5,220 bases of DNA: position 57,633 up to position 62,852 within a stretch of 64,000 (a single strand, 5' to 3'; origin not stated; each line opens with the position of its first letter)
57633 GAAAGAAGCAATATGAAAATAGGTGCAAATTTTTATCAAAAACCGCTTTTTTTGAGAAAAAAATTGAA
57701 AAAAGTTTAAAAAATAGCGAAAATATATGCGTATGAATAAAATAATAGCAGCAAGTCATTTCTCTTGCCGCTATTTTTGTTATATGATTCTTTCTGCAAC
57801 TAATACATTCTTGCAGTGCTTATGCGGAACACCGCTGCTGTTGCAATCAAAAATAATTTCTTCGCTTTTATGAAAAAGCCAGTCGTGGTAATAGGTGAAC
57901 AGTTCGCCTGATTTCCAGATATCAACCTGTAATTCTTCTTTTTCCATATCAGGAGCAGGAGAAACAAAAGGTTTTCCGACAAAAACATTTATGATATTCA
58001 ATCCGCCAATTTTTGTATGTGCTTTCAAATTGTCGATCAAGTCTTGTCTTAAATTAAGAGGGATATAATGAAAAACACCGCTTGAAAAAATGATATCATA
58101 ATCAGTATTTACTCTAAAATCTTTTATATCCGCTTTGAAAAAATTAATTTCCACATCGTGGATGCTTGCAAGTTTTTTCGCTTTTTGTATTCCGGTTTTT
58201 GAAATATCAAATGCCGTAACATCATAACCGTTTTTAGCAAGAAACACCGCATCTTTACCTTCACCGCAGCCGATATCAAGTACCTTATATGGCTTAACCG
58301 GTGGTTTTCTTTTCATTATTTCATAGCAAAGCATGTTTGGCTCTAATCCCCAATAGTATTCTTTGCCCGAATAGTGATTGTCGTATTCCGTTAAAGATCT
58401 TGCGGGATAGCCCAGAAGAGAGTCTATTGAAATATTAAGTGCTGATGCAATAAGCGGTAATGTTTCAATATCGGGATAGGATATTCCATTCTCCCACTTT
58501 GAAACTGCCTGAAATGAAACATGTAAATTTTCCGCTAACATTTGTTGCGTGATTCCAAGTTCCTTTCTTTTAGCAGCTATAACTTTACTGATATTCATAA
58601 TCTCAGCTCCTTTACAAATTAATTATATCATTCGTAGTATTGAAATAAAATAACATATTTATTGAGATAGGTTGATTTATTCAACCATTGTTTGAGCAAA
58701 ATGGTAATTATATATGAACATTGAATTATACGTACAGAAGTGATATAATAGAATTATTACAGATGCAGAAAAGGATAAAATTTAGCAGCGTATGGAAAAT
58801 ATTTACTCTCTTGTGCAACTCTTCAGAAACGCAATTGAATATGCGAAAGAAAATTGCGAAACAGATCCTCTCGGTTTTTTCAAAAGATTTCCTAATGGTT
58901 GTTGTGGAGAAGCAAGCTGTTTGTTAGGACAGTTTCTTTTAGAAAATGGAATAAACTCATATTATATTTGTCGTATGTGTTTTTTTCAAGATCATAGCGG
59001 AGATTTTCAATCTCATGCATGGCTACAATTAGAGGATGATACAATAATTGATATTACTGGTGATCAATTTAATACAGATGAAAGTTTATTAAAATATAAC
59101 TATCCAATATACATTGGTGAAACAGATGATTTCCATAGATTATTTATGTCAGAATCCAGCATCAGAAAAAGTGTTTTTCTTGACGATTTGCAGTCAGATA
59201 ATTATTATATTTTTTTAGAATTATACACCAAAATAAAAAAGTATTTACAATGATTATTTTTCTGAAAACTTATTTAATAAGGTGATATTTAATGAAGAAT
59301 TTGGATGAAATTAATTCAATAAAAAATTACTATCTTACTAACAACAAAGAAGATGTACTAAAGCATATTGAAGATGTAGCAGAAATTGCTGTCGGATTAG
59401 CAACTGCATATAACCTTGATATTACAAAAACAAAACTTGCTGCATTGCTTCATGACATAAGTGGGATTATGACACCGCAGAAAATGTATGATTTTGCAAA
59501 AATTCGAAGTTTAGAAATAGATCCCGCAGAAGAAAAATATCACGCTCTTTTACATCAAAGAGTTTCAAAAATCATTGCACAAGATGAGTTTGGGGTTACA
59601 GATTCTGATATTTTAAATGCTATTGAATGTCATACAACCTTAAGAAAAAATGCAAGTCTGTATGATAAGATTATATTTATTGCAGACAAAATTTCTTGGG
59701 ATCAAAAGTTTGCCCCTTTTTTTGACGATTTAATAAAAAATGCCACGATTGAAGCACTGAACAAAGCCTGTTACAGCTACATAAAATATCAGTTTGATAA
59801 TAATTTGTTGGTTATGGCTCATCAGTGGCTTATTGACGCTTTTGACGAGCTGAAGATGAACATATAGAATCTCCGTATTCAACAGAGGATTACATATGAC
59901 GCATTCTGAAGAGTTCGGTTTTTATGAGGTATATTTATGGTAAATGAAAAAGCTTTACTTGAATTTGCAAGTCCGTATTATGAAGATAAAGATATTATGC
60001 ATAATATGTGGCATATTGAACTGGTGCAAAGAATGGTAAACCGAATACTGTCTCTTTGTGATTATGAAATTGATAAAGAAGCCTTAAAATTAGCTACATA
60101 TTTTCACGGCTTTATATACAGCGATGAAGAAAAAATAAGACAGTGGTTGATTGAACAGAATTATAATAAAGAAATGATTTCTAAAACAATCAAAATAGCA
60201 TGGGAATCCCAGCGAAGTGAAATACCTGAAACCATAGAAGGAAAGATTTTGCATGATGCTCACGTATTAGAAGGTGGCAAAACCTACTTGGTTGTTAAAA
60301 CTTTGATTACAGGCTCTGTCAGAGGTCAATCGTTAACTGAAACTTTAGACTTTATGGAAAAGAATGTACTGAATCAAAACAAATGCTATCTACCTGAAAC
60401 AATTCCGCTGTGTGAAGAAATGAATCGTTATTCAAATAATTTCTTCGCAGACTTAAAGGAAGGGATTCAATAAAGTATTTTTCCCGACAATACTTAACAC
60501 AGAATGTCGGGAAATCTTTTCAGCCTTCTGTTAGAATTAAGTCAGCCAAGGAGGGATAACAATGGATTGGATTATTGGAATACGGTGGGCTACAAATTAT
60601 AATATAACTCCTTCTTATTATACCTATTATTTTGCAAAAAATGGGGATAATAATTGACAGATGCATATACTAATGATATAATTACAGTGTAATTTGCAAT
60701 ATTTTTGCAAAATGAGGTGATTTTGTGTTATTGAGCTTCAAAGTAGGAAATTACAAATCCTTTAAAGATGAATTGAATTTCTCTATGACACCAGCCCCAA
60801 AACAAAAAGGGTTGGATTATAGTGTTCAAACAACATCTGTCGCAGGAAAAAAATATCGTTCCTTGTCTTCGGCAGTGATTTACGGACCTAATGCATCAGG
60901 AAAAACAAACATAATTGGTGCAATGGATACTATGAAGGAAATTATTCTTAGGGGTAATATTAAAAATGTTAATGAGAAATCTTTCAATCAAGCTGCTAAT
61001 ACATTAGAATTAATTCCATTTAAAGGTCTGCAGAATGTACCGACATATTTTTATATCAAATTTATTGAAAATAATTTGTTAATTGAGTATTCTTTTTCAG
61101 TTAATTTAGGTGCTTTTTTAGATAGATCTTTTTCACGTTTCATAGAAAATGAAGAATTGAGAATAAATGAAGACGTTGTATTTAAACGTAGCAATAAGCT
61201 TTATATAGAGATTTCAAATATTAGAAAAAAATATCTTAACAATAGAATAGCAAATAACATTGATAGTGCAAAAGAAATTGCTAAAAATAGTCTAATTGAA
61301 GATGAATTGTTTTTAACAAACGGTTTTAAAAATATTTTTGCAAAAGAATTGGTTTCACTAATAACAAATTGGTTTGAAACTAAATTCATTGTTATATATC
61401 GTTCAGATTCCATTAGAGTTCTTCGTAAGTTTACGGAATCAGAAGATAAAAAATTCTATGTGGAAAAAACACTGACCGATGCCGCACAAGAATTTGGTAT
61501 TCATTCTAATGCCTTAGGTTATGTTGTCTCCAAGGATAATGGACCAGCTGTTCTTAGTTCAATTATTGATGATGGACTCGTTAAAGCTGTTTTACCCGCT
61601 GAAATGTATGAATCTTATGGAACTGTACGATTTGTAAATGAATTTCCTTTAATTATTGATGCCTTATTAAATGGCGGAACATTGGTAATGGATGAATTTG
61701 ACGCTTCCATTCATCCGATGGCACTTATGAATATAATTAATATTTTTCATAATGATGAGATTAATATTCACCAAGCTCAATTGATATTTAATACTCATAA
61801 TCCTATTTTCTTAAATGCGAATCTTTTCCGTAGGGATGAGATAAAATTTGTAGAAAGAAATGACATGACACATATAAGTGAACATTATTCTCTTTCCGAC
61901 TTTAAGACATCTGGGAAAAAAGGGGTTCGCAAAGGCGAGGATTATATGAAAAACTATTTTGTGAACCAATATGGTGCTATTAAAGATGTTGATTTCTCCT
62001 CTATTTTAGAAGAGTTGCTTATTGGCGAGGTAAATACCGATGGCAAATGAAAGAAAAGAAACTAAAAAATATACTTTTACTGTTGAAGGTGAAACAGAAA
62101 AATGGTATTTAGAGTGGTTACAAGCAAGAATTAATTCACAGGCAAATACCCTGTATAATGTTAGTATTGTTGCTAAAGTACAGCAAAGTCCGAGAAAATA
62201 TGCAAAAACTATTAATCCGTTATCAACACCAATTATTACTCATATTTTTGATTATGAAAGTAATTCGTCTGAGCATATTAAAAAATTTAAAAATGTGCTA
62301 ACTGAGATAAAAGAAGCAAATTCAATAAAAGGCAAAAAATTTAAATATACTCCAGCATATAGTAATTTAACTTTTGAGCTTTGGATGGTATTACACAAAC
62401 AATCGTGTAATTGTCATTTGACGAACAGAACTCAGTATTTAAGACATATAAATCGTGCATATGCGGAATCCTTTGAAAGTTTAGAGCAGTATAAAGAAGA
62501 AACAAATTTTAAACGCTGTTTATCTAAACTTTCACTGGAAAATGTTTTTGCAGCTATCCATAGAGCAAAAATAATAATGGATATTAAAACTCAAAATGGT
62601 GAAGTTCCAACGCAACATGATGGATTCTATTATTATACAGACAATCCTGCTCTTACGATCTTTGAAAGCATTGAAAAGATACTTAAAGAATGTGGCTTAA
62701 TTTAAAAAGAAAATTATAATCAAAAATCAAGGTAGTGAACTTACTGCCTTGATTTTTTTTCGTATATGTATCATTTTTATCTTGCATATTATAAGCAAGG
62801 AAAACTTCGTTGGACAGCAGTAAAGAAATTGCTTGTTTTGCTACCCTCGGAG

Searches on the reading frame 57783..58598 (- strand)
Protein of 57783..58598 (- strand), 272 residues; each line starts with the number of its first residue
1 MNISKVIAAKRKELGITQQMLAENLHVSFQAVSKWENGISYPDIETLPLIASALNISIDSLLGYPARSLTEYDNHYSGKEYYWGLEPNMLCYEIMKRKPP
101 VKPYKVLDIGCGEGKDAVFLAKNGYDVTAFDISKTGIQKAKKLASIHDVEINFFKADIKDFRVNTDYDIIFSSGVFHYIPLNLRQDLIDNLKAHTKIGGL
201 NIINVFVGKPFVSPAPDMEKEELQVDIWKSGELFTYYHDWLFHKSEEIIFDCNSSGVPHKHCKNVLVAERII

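Call 50: search_protein_families(library=pfam, proteins=[window:57783-58598:-], max_evalue=0.01)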
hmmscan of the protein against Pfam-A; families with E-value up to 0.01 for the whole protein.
window:57783-58598:- (272 aa): 17 families
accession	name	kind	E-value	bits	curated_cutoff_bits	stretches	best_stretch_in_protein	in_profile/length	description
PF03848.20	TehB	-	1.9e-24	86.6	20.4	1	97-247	25-170/193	Tellurite resistance protein TehB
PF13649.12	Methyltransf_25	-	1.3e-17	64.7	27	1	106-199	1-97/97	Methyltransferase domain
PF01381.28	HTH_3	-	2.8e-17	62.9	23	1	7-60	1-54/55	Helix-turn-helix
PF13847.12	Methyltransf_31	-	1.3e-14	54.6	27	1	104-203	5-109/145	Methyltransferase domain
PF08242.18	Methyltransf_12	-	1.7e-13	51.5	30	1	107-199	1-96/98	Methyltransferase domain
PF08241.18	Methyltransf_11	-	2.1e-13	51.1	21.2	1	107-202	1-94/95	Methyltransferase domain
PF13489.12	Methyltransf_23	-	1.6e-11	44.6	27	1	101-205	21-118/164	Methyltransferase domain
PF05175.20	MTS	-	5.6e-07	29.8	23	1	103-189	32-124/170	Methyltransferase small domain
PF12844.13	HTH_19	-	9.7e-07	29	30.2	1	10-62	7-59/64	Helix-turn-helix domain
PF05724.17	TPMT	-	1.1e-06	28.9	26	1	95-198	30-148/218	Thiopurine S-methyltransferase (TPMT)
PF05401.17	NodS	-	2.7e-05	24.6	24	1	105-180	46-120/201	Nodulation protein S (NodS)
PF13443.12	HTH_26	-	9.9e-05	23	22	1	12-65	7-61/63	Cro/C1-type HTH DNA-binding domain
PF01739.24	CheR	-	0.00011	22.2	27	0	95-143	25-83/195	CheR methyltransferase, SAM binding domain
PF13560.12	HTH_31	-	0.00036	21.2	27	1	11-57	10-57/64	Helix-turn-helix domain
PF02353.26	CMAS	-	0.001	18.9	27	1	105-204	65-165/273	Mycolic acid cyclopropane synthetase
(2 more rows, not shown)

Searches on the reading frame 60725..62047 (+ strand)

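Call 50: search_protein_families(library=pfam, proteins=[window:60725-62047:+], max_evalue=0.01)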
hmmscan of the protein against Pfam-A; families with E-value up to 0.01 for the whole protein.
window:60725-62047:+ (441 aa): 1 family
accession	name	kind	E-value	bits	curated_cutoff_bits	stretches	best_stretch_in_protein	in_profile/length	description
PF13304.12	AAA_21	-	2.6e-22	80.7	27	1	50-364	2-304/304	AAA domain, putative AbiEii toxin, Type IV TA system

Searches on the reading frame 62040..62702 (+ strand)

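Call 50: search_protein_families(library=pfam, proteins=[window:62040-62702:+], max_evalue=0.01)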
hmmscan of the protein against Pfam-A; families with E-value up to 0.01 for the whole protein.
window:62040-62702:+ (221 aa): 3 families
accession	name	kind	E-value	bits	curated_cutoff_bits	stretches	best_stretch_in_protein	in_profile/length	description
PF13707.11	RloB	-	1.4e-15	58.4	31.5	1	15-213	5-194/195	RloB-like protein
PF20469.4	OLD-like_TOPRIM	-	0.0031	18.5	23.2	0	15-66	9-61/67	Overcoming lysogenization defect protein-like, TOPRIM domain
PF10436.14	BCDHK_Adom3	-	0.0053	17.1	24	0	129-164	49-90/160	Mitochondrial branched-chain alpha-ketoacid dehydrogenase kinase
